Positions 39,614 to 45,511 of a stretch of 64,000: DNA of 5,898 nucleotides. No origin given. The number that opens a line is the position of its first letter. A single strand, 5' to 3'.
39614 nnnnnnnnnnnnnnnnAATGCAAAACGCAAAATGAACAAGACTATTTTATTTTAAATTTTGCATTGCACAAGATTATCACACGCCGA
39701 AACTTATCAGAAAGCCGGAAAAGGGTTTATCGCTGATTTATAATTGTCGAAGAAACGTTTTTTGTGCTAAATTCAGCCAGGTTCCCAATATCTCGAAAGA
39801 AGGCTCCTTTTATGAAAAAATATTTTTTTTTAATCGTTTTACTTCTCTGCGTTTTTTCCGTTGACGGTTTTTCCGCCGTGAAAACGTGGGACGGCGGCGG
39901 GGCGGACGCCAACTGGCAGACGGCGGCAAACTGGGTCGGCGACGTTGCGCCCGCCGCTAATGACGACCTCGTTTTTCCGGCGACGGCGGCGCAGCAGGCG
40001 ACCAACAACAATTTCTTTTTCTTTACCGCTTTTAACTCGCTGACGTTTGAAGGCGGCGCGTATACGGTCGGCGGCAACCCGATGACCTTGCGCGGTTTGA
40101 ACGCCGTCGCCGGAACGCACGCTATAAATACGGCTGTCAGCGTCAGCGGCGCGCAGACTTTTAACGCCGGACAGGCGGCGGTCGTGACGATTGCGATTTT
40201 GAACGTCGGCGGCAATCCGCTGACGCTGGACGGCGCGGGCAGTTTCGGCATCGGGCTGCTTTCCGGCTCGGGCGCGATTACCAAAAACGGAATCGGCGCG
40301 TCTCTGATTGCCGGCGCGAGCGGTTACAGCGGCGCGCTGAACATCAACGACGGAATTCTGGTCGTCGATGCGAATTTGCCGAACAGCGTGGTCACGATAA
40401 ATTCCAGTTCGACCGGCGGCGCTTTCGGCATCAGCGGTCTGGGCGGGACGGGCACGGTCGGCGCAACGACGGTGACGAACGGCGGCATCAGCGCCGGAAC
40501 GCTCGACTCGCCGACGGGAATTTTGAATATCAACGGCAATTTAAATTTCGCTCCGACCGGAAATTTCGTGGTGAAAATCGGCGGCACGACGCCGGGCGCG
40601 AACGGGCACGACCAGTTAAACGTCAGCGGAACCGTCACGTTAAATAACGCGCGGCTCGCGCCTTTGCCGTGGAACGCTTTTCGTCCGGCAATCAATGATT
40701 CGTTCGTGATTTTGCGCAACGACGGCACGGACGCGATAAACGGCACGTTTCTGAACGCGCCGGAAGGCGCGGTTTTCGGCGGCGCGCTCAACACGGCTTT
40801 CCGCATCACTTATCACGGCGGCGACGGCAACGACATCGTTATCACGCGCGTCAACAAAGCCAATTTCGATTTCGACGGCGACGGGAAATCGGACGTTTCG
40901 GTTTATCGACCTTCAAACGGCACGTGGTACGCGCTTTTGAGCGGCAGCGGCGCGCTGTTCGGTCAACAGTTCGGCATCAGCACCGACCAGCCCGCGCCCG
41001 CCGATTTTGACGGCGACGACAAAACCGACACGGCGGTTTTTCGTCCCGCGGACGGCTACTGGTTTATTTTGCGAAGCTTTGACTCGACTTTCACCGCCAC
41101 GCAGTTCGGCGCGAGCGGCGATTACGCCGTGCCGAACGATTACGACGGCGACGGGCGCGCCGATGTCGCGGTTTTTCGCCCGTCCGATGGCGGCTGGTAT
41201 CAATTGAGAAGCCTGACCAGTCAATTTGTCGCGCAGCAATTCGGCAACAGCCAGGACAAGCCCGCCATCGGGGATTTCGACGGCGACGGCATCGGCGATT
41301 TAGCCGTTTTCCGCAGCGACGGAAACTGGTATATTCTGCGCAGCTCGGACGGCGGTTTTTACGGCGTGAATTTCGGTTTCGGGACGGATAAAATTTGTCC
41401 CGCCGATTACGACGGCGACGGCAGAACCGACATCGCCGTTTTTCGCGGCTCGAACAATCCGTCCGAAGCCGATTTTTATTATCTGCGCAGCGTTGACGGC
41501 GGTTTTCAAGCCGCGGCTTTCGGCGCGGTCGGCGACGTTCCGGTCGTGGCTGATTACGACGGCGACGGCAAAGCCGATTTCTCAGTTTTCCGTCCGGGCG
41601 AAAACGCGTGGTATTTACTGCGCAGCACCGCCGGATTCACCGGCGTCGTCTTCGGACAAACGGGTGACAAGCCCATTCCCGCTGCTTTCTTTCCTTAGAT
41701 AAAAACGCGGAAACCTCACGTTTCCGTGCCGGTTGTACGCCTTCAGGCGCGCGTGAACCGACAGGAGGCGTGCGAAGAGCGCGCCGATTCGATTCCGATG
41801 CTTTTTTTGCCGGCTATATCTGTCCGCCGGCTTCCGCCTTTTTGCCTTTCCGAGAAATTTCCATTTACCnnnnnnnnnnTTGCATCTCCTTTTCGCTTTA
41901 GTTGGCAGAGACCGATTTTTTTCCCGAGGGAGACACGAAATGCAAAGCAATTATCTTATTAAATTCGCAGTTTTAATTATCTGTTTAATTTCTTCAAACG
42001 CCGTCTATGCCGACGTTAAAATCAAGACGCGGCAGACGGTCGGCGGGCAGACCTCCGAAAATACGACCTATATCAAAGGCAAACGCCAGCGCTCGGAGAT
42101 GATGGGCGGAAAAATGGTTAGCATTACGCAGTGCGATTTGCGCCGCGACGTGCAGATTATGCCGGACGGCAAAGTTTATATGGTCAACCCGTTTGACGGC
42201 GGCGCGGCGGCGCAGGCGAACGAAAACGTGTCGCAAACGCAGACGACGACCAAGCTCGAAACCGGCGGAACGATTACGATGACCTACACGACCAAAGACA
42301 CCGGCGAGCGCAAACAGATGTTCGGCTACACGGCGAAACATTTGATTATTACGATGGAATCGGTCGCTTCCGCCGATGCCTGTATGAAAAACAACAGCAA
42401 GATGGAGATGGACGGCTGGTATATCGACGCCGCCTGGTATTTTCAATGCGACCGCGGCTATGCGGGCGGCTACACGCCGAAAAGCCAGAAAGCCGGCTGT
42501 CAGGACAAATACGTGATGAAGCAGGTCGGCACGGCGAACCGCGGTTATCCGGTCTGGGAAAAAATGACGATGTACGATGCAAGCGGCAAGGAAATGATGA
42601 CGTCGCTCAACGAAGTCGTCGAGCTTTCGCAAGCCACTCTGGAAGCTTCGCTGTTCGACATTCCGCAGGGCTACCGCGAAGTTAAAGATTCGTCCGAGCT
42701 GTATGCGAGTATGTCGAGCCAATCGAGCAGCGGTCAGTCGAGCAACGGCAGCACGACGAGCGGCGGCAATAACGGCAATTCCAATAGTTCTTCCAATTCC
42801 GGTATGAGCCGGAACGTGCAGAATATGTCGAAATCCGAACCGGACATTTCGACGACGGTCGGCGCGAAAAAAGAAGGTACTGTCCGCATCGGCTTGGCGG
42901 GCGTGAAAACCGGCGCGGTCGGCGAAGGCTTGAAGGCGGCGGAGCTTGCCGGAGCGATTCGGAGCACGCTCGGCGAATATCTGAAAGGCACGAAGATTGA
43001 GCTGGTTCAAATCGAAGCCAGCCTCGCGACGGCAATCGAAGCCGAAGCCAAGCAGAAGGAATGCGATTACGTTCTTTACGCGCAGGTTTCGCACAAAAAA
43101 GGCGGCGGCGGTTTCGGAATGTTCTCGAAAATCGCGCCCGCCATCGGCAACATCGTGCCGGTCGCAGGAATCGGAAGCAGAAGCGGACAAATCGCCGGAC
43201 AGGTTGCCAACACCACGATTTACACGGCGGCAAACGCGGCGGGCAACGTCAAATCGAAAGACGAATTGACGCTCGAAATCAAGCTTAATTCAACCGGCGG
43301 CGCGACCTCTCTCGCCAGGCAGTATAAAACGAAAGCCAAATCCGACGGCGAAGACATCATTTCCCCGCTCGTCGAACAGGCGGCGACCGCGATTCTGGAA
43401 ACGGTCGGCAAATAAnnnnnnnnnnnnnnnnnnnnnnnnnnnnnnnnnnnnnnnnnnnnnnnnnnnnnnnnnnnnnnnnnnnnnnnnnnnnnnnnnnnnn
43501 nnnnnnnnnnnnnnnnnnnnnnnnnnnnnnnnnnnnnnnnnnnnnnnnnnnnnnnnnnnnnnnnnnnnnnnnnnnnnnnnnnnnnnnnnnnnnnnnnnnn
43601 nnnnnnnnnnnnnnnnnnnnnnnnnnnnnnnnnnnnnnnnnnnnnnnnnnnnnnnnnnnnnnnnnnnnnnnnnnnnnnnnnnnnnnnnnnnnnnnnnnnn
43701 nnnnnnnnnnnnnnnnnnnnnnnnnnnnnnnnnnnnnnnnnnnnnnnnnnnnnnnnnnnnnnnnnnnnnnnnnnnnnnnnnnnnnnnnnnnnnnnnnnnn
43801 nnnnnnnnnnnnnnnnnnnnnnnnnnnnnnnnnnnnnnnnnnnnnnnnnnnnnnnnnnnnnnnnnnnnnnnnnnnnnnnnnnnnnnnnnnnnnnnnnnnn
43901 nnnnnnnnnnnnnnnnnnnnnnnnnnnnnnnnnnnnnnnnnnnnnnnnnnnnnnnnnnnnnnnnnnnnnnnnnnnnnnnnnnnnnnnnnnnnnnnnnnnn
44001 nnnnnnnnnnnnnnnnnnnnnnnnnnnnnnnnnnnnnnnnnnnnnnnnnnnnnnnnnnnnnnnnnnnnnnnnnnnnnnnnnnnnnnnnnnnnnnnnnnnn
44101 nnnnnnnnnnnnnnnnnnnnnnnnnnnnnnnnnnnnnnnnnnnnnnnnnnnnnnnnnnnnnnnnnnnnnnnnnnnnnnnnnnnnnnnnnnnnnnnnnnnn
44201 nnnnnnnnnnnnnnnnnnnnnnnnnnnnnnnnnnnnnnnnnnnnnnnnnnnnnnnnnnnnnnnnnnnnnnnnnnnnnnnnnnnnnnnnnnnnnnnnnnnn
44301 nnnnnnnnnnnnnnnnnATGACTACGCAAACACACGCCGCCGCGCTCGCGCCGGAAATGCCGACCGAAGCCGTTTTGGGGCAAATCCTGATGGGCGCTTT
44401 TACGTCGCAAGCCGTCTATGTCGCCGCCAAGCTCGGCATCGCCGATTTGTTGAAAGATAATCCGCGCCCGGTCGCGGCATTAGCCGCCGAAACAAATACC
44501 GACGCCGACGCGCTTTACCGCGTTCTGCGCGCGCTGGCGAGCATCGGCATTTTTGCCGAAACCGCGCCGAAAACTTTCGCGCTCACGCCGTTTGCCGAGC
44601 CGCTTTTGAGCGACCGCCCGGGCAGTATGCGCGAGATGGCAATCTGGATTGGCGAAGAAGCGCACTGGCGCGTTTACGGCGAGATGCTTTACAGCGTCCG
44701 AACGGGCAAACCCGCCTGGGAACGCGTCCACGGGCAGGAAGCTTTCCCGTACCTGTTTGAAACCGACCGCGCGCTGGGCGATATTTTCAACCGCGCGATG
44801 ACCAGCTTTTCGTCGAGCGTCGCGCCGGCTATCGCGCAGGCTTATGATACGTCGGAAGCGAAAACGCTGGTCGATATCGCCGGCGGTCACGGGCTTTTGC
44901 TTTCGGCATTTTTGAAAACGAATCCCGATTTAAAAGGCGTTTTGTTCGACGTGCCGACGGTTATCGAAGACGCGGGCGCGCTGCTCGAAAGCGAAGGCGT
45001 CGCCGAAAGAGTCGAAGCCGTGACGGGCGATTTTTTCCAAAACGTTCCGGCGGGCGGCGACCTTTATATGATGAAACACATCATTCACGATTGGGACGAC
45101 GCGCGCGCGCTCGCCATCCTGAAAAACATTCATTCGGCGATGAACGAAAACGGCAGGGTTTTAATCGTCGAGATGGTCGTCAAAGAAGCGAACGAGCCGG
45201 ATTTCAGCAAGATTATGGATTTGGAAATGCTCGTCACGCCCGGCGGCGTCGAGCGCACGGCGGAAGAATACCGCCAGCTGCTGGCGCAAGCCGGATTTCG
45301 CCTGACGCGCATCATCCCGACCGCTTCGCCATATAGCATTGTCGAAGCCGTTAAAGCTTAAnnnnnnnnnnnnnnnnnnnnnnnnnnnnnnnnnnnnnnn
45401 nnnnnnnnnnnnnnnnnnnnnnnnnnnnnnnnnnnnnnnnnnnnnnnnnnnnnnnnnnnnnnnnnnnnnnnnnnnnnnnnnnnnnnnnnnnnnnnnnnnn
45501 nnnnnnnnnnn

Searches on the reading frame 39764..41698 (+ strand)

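Call 35: search_protein_families(library=pfam, proteins=[window:39764-41698:+], max_evalue=0.001)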
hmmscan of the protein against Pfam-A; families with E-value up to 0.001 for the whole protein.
window:39764-41698:+ (644 aa): 2 families
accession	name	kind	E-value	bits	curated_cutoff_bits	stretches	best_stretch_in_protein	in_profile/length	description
PF13517.12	FG-GAP_3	-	7.3e-22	78.2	26.9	5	504-559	1-61/61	FG-GAP-like repeat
PF01839.29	FG-GAP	-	1.5e-20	73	22.1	1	593-622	5-27/37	FG-GAP repeat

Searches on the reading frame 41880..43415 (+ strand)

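Call 35: search_protein_families(library=pfam, proteins=[window:41880-43415:+], max_evalue=0.001)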
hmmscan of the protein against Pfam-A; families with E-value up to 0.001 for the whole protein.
window:41880-43415:+ (511 aa): 1 family
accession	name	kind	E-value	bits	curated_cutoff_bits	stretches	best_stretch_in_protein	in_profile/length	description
PF14371.13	DUF4412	-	1.6e-06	28.5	21.6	0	55-126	12-92/191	Domain of unknown function (DUF4412)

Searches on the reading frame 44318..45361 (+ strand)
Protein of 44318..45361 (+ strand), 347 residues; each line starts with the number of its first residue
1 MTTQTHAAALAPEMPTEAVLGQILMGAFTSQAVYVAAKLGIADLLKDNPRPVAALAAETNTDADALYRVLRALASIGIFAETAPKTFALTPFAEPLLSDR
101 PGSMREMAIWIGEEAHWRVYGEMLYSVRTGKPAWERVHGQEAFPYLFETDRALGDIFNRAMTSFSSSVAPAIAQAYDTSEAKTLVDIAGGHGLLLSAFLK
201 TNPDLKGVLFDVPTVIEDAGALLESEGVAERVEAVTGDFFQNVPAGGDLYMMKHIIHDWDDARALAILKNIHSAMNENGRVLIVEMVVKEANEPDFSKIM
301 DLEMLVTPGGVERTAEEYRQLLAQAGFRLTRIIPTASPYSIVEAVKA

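Call 35: search_protein_families(library=pfam, proteins=[window:44318-45361:+], max_evalue=0.001)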
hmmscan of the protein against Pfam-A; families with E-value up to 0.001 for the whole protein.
window:44318-45361:+ (347 aa): 5 families
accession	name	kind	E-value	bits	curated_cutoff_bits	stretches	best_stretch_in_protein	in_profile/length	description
PF00891.24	Methyltransf_2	-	1.7e-48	165.2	22.3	1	125-328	6-210/210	O-methyltransferase domain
PF08100.18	Dimerisation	-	2.9e-13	49.9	25.6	1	20-98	9-92/93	O-methyltransferase dimerisation domain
PF08242.18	Methyltransf_12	-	0.0001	23.4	30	1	185-281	1-98/98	Methyltransferase domain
PF13489.12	Methyltransf_23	-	0.0002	21.6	27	1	178-330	20-162/164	Methyltransferase domain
PF13847.12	Methyltransf_31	-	0.00023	21.3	27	1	180-325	3-144/145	Methyltransferase domain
